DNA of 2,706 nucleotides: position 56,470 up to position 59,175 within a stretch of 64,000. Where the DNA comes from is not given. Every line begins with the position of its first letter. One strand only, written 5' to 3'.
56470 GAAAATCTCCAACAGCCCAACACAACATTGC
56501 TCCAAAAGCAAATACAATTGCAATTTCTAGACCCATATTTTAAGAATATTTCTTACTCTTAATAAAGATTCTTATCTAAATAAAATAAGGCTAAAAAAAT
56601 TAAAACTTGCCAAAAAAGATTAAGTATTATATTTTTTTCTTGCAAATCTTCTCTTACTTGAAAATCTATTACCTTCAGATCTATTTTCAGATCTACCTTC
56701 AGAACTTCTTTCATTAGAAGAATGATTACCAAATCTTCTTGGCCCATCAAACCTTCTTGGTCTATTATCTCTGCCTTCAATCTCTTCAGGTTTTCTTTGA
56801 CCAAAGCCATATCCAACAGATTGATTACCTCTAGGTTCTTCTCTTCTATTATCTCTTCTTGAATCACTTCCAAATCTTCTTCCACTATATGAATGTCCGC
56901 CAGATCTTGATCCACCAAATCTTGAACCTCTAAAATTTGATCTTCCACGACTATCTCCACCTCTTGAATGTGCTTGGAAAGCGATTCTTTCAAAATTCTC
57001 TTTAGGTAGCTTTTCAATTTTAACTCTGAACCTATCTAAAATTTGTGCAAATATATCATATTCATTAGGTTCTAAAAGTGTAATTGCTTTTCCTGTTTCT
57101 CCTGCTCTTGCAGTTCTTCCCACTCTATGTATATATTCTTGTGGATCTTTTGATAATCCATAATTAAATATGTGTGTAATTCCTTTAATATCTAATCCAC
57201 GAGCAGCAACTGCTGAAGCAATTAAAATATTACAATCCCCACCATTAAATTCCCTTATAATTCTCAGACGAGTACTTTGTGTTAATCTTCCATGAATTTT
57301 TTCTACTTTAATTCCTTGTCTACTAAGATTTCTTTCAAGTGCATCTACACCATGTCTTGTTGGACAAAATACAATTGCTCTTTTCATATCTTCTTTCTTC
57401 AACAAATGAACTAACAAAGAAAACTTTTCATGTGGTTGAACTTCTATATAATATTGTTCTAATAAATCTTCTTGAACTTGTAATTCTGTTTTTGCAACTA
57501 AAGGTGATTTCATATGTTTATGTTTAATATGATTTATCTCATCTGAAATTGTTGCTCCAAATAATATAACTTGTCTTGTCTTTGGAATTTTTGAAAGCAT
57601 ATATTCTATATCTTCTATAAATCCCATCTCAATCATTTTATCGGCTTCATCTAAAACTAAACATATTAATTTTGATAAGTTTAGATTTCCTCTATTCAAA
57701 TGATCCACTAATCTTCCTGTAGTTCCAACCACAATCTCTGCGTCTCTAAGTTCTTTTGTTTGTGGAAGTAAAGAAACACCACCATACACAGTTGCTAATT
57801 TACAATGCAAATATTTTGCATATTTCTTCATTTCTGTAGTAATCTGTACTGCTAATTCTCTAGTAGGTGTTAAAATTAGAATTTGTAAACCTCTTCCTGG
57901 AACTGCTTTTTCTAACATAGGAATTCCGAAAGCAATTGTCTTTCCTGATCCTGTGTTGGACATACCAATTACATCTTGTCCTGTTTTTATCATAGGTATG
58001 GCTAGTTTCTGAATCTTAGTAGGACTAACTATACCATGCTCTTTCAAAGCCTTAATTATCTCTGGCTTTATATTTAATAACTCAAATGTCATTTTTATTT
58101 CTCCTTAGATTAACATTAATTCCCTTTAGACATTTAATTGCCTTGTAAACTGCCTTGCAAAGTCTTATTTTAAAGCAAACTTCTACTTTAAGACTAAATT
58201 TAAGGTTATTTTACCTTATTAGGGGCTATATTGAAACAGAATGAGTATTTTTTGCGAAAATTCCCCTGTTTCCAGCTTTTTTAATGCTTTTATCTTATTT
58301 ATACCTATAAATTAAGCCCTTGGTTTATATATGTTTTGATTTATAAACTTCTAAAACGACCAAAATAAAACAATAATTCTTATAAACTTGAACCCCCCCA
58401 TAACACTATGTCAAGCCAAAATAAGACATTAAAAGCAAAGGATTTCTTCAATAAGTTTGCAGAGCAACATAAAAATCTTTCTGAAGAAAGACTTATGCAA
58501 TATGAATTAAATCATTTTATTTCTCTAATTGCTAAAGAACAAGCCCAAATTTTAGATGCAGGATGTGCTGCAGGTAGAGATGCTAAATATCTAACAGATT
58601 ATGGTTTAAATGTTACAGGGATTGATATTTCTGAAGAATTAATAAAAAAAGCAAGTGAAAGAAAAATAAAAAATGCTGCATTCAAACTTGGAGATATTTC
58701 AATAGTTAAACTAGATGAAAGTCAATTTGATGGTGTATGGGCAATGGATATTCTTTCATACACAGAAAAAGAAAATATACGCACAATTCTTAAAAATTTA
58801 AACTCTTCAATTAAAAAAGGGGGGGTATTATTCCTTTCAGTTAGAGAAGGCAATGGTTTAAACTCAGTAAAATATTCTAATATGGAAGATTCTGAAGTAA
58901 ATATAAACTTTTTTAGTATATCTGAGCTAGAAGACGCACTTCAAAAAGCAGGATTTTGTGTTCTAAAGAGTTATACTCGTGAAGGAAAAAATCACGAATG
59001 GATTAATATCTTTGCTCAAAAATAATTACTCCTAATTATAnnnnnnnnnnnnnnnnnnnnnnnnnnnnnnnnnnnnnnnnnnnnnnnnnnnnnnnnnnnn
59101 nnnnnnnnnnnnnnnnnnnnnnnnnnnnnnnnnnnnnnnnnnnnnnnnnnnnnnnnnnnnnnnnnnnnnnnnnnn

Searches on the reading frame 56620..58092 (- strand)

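Call 107: search_protein_families(library=pfam, proteins=[window:56620-58092:-], max_evalue=0.001)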
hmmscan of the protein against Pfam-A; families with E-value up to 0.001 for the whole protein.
window:56620-58092:- (490 aa): 4 families
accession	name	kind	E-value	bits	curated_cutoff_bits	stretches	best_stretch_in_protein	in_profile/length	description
PF00270.35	DEAD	-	7.3e-49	166.2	26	1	25-187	1-165/167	DEAD/DEAH box helicase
PF00271.37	Helicase_C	-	2e-32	112.2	23.5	1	222-331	1-110/110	Helicase conserved C-terminal domain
PF04851.21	ResIII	-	1.8e-06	28.4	22.5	1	41-182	26-162/164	Type III restriction enzyme, res subunit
PF13245.12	AAA_19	-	0.00096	19.8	25.1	0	44-179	17-124/134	AAA domain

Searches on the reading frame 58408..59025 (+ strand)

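Call 107: search_protein_families(library=pfam, proteins=[window:58408-59025:+], max_evalue=0.001)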
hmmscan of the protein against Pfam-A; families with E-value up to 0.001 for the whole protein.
window:58408-59025:+ (205 aa): 11 families
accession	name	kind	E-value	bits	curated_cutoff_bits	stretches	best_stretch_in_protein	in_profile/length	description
PF13489.12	Methyltransf_23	-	2.3e-17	63.7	27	1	30-186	5-162/164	Methyltransferase domain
PF13649.12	Methyltransf_25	-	2.1e-16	60.8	27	1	48-139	1-97/97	Methyltransferase domain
PF08241.18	Methyltransf_11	-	7.4e-16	59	21.2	1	49-143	1-95/95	Methyltransferase domain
PF08242.18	Methyltransf_12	-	2.8e-14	54.1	30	1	49-141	1-98/98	Methyltransferase domain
PF13847.12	Methyltransf_31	-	6.4e-13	49.1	27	1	43-163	2-127/145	Methyltransferase domain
PF03848.20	TehB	-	3e-09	37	20.4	1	45-140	31-129/193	Tellurite resistance protein TehB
PF05401.17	NodS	-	4.8e-09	36.8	24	1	38-146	37-148/201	Nodulation protein S (NodS)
PF01739.24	CheR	-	1.7e-06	28.1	27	0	104-147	134-177/195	CheR methyltransferase, SAM binding domain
PF02353.26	CMAS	-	6.7e-06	26.1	27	1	39-144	57-165/273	Mycolic acid cyclopropane synthetase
PF05724.17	TPMT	-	6.8e-06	26.3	26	1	13-89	6-83/218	Thiopurine S-methyltransferase (TPMT)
PF03291.22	mRNA_G-N7_MeTrfase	-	0.00016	21.3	26.6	1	39-156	54-191/315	mRNA (guanine-N(7))-methyltransferase domain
